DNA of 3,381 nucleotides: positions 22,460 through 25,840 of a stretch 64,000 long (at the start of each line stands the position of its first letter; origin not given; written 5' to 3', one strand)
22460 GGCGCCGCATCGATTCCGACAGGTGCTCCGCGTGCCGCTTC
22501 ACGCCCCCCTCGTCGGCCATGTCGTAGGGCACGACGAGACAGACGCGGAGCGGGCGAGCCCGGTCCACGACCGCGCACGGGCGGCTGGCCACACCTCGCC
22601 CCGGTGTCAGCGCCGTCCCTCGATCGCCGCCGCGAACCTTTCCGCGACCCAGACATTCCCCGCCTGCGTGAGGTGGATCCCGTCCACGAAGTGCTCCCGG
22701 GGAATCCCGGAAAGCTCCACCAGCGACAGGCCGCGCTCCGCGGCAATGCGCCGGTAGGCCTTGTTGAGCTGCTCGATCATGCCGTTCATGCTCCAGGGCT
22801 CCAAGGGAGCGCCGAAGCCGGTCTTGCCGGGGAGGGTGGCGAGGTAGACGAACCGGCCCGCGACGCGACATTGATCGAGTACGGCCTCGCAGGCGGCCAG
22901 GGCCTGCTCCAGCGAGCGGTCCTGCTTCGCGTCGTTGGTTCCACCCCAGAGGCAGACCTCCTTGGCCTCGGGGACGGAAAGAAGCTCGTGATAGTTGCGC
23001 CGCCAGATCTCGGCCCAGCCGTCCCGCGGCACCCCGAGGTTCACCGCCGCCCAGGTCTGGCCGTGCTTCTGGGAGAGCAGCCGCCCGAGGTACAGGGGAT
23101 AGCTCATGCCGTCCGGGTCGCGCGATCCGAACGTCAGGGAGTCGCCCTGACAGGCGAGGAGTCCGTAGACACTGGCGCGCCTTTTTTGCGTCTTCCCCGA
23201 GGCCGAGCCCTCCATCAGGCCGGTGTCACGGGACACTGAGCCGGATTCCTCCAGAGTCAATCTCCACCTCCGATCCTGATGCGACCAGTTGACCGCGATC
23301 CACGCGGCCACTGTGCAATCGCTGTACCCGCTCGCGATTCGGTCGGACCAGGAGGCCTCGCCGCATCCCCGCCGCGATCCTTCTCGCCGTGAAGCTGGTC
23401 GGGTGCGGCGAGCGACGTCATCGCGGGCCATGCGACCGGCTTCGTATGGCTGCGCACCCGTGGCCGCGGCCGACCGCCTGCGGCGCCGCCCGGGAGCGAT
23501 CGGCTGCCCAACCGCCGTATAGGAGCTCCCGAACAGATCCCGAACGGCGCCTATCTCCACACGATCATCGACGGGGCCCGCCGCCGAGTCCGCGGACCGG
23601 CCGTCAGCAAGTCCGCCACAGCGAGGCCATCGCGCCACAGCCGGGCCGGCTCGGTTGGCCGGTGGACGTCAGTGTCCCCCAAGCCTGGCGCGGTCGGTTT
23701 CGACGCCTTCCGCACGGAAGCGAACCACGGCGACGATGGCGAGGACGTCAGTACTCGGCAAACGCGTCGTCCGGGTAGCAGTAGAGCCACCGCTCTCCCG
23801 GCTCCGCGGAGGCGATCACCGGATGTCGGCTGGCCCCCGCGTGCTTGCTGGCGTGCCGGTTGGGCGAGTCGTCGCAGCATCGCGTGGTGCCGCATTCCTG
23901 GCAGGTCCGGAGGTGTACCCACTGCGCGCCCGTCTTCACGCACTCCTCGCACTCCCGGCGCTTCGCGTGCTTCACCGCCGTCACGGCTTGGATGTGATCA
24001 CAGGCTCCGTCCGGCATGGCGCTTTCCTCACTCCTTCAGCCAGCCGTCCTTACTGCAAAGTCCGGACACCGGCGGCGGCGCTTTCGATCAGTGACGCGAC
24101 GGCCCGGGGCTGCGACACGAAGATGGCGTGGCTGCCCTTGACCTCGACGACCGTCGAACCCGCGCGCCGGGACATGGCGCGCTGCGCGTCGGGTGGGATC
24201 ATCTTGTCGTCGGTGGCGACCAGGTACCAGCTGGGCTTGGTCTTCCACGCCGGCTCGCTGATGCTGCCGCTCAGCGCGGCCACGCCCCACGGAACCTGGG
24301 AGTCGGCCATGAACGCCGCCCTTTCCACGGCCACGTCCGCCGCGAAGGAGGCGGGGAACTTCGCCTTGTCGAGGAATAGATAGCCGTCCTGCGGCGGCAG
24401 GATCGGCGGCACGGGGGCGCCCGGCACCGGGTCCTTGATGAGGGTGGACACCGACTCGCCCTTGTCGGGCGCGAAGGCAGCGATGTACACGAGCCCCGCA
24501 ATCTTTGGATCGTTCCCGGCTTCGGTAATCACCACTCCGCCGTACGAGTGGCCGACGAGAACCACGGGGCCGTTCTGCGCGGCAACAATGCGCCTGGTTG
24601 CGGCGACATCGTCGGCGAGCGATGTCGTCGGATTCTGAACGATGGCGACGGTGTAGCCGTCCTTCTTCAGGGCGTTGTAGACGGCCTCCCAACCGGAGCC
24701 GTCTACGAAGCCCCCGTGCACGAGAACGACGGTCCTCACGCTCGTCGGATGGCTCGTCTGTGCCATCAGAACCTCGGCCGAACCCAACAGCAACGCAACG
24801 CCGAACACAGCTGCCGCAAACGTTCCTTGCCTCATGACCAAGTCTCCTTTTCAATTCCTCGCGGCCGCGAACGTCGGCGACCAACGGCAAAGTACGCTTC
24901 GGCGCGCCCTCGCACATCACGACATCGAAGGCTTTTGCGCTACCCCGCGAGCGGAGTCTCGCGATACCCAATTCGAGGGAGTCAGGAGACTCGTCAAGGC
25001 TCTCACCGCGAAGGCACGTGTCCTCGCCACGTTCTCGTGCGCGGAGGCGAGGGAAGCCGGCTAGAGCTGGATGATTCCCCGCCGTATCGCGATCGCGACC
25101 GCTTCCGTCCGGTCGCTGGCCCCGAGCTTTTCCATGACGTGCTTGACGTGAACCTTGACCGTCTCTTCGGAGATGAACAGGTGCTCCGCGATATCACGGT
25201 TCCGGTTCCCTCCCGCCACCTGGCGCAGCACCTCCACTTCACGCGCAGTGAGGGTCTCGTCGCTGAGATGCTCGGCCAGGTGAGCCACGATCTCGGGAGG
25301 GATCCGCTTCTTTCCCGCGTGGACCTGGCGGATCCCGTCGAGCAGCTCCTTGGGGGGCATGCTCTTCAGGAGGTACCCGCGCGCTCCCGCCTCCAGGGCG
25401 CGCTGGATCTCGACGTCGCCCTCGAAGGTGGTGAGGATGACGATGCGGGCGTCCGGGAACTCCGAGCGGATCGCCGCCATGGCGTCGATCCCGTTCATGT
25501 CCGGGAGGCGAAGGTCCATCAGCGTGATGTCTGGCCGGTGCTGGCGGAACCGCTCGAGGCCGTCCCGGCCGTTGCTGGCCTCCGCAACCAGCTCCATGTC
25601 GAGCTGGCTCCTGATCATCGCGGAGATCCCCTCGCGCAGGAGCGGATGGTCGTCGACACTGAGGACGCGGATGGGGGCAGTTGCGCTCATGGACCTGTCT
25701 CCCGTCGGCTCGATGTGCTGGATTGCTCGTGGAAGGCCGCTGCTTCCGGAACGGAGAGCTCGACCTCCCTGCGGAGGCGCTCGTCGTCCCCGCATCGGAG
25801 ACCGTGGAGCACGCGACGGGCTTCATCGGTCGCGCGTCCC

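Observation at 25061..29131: Four-gene stop/start-coupled operon: alpha/beta hydrolase, redox-dead cNMP/Grx-like/TrxR-like protein, pseudo-sensor, NarL-type response regulator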

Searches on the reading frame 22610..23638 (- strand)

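Call 72: search_protein_families(library=pfam, proteins=[window:22610-23638:-], max_evalue=0.001)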
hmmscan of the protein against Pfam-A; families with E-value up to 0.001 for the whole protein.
window:22610-23638:- (343 aa): 2 families
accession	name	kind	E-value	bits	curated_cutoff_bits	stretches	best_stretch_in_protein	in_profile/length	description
PF13472.12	Lipase_GDSL_2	-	3.6e-19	70.4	32.9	1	165-328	3-176/178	GDSL-like Lipase/Acylhydrolase family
PF00657.28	Lipase_GDSL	-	1.6e-05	25.6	23.6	1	165-335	5-208/208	GDSL-like Lipase/Acylhydrolase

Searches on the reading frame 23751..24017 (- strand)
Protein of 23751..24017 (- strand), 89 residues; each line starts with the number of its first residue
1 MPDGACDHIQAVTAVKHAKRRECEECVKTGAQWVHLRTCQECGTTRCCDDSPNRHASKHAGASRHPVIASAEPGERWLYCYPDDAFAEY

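Call 4: search_protein_families(library=pfam, proteins=[window:23751-24017:-], max_evalue=0.01)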
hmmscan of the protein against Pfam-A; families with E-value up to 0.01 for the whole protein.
window:23751-24017:- (89 aa): 1 family
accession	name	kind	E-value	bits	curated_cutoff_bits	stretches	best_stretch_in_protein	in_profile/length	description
PF02148.25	zf-UBP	-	5.1e-11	43.1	22.7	1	23-86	1-57/63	Zn-finger in ubiquitin-hydrolases and other protein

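Call 81: search_protein_families(library=padloc, proteins=[window:23751-24017:-], max_evalue=0.001)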
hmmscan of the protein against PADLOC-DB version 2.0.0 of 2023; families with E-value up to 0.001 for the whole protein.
window:23751-24017:- (89 aa): 0 families

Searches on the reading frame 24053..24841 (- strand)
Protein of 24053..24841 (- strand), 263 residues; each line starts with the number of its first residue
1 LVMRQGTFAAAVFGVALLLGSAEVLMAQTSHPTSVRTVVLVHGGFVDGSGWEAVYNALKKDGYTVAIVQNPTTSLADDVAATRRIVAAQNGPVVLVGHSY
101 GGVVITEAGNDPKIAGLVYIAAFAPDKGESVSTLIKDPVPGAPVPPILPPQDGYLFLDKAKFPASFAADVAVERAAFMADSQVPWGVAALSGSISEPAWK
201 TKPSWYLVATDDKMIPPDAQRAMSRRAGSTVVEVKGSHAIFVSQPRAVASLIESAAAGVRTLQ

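Call 4: search_protein_families(library=pfam, proteins=[window:24053-24841:-], max_evalue=0.01)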
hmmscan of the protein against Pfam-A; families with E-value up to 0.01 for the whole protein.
window:24053-24841:- (263 aa): 5 families
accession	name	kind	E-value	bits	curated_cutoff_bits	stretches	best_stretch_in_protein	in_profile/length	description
PF12697.13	Abhydrolase_6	-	1.1e-28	101.8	26.3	1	38-250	1-216/217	Alpha/beta hydrolase family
PF12695.13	Abhydrolase_5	-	9.5e-10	38.9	27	1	38-129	2-95/164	Alpha/beta hydrolase family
PF12146.15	Hydrolase_4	-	1.7e-09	37.8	27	1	72-235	55-225/239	Serine aminopeptidase, S33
PF00561.26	Abhydrolase_1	-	7.9e-08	32.7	25.8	0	38-122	3-102/245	alpha/beta hydrolase fold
PF06821.19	Ser_hydrolase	-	0.00046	20.6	22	0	70-129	34-97/172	Serine hydrolase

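Call 5: search_protein_families(library=ncbifam, proteins=[window:24053-24841:-], max_evalue=0.001)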
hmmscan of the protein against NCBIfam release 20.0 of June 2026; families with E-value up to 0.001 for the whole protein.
window:24053-24841:- (263 aa): 4 families
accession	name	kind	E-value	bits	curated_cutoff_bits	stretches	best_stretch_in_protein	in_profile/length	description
TIGR01738.1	bioH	equivalog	6.1e-08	32.6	206.95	1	34-124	3-100/245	pimeloyl-ACP methyl ester esterase BioH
TIGR03056.1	bchO_mg_che_rel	equivalog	4.2e-06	26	172.55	0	185-255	207-276/278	alpha/beta fold hydrolase BchO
NF058665.1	HaHSL_fam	equivalog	0.00028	20.4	320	1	36-106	62-142/260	hormone-sensitive lipase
NF011457.0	PRK14875.1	equivalog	0.00033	19.7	307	0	33-111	130-218/372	acetoin dehydrogenase dihydrolipoyllysine-residue acetyltransferase subunit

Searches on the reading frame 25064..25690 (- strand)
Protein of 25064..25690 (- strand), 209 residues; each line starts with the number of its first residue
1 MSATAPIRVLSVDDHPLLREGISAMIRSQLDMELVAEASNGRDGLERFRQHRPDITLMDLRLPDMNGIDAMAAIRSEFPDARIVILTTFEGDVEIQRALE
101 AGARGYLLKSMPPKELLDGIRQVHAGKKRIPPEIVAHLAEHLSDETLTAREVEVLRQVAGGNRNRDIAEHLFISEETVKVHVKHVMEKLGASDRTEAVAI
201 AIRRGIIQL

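Call 4: search_protein_families(library=pfam, proteins=[window:25064-25690:-], max_evalue=0.01)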
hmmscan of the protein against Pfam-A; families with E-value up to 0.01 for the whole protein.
window:25064-25690:- (209 aa): 3 families
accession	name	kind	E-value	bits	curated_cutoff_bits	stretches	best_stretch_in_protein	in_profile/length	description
PF00072.30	Response_reg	-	3.4e-28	98.5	30.2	1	9-120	1-110/111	Response regulator receiver domain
PF00196.25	GerE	-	3.3e-21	75.1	23.5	1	146-201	2-57/57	Bacterial regulatory proteins, luxR family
PF04545.22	Sigma70_r4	-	0.00078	19.4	24.1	1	146-189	4-48/50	Sigma-70, region 4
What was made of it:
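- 25061..25690 (-): Gene 4: NarL/VraR-type response regulator (209 aa) with D13, D14, D59, T87 and K109 intact, and a GerE HTH. Pfam (call 4).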

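Call 5: search_protein_families(library=ncbifam, proteins=[window:25064-25690:-], max_evalue=0.001)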
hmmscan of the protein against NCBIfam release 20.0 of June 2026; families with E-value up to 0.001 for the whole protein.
window:25064-25690:- (209 aa): 102 families (the best 25 are shown)
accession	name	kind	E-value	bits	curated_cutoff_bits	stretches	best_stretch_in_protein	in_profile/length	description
NF007935.0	PRK10651.1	equivalog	3.4e-52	176.8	250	1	2-200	2-209/216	two-component system response regulator NarL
NF047785.1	respo_reg_MadR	equivalog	1.5e-47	161.7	300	1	7-207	1-209/209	MadR family response regulator transcription factor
NF052445.1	RespRegMctR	equivalog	1.2e-45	155.5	300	1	6-206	1-204/205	two-component system response regulator MctR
NF011896.0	PRK15369.1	equivalog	8.7e-42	143.1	242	1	7-207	4-210/211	two component system response regulator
NF007708.0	PRK10403.1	equivalog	7.8e-40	136.6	343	1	1-200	1-207/215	nitrate/nitrite response regulator protein NarP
NF007018.1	PRK09483.1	equivalog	1.3e-34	119.8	280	1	7-208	2-210/217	UvrY/SirA/GacA family response regulator transcription factor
NF007685.0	PRK10360.1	equivalog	4.7e-28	98.3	258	1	7-196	2-187/196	response regulator transcription factor UhpA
NF007419.0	PRK09958.1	equivalog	8.1e-24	84.3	251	1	10-203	4-200/204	acid-sensing system DNA-binding response regulator EvgA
NF007403.0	PRK09935.1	equivalog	1.6e-21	76.9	271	1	6-200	3-203/210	fimbria biosynthesis transcriptional regulator FimZ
NF001965.0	PRK00742.1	subfamily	1.9e-21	76.7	293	1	6-111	3-109/357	chemotaxis-specific protein-glutamate methyltransferase CheB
NF041830.1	RR_TF_ErdR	exception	2.5e-21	76.4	390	1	9-198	4-202/213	response regulator transcription factor ErdR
NF041367.1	CheY_Halo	equivalog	1.6e-20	73.6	200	1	9-123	1-113/114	chemotaxis protein CheY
NF006900.1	PRK09390.1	equivalog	3.3e-19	69.2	255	1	8-205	6-201/203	response regulator FixJ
NF040749.1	tetrathio_RR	equivalog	1.9e-17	63.6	290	1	39-198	30-185/191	tetrathionate respiration response regulator TtrR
NF008469.0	PRK11361.1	equivalog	3.5e-17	62.2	714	1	5-116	3-112/461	acetoacetate metabolism transcriptional regulator AtoC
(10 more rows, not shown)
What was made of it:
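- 25061..25690 (-): NCBIfam NarL 3.4e-52 (call 5).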

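Call 40: search_solved_structures(query=window:25064-25690:-, show_alignments=1, max_evalue=1e-20)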
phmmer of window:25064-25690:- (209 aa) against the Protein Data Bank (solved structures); distinct sequences matched with E-value up to 1e-20: 15.
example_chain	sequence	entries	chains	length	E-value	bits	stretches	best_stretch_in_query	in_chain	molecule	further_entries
5hev_A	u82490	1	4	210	4.3e-46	160.4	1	7-207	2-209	Response regulator protein VraR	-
7ve6_A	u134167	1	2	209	3.3e-42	147.7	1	7-208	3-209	Response regulator protein VraR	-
4gvp_A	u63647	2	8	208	4.1e-42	147.4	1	7-208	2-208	Response regulator protein vraR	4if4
1a04_A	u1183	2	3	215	1.3e-37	132.7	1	5-199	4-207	NITRATE/NITRITE RESPONSE REGULATOR PROTEIN NARL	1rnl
4yn8_A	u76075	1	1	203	5.5e-36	127.4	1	6-204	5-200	Response regulator ChrA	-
4ldz_A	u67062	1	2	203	4.8e-33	117.9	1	7-205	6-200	Transcriptional regulatory protein DesR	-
4zmr_A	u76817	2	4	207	3.4e-31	111.8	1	7-205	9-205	Response regulator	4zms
4hye_A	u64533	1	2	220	4.8e-31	111.3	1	7-205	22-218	Response regulator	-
3c3w_A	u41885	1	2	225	2e-29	106.1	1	7-201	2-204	TWO COMPONENT TRANSCRIPTIONAL REGULATORY PROTEIN DEVR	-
3cz5_A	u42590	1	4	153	7.8e-26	94.3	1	6-141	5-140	Two-component response regulator, LuxR family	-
4le0_A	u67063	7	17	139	8.7e-22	81.1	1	7-138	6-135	Transcriptional regulatory protein DesR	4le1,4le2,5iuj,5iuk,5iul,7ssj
7ssi_C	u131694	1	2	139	1.6e-21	80.3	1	7-138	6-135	Transcriptional regulatory protein DesR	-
3eul_A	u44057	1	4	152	3.8e-21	79.1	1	6-140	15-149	POSSIBLE NITRATE/NITRITE RESPONSE TRANSCRIPTIONAL REGULATORY PROTEIN NARL (DNA-binding res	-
5f64_A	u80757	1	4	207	5.9e-21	78.4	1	8-199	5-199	Positive transcription regulator EvgA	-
8zwn_A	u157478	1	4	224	8.6e-21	77.9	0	9-199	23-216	DNA-binding transcriptional activator EvgA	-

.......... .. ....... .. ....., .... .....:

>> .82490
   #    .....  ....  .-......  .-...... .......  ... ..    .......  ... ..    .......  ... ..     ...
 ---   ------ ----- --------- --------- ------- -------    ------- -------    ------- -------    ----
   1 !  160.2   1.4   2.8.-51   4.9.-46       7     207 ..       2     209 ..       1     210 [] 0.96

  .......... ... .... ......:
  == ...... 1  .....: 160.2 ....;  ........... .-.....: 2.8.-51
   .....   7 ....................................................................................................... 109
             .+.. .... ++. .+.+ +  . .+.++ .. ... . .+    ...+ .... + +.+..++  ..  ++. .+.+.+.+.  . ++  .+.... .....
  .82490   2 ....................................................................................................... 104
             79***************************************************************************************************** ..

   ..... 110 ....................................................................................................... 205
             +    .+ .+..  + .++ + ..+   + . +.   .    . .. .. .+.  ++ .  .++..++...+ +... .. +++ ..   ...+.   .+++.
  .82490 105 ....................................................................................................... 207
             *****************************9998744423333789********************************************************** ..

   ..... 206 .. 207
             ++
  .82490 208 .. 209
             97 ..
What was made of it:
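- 25061..25690 (-): Alignment to VraR 5hev, E 4e-46 (call 40).
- RR: catalytic residues intact (call 40).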

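Call 81: search_protein_families(library=padloc, proteins=[window:25064-25690:-], max_evalue=0.001)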
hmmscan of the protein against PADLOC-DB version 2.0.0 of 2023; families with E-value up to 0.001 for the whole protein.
window:25064-25690:- (209 aa): 3 families
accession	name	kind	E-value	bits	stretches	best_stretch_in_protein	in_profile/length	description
PDLC01851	CARF3--CARF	-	3.1e-07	28.1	1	140-191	203-254/279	-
PDLC01855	CARF3--CARF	-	2.4e-06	25.4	1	145-188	216-259/288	-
PDLC01848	CARF3--CARF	-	0.00073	17.3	0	143-187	132-175/197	-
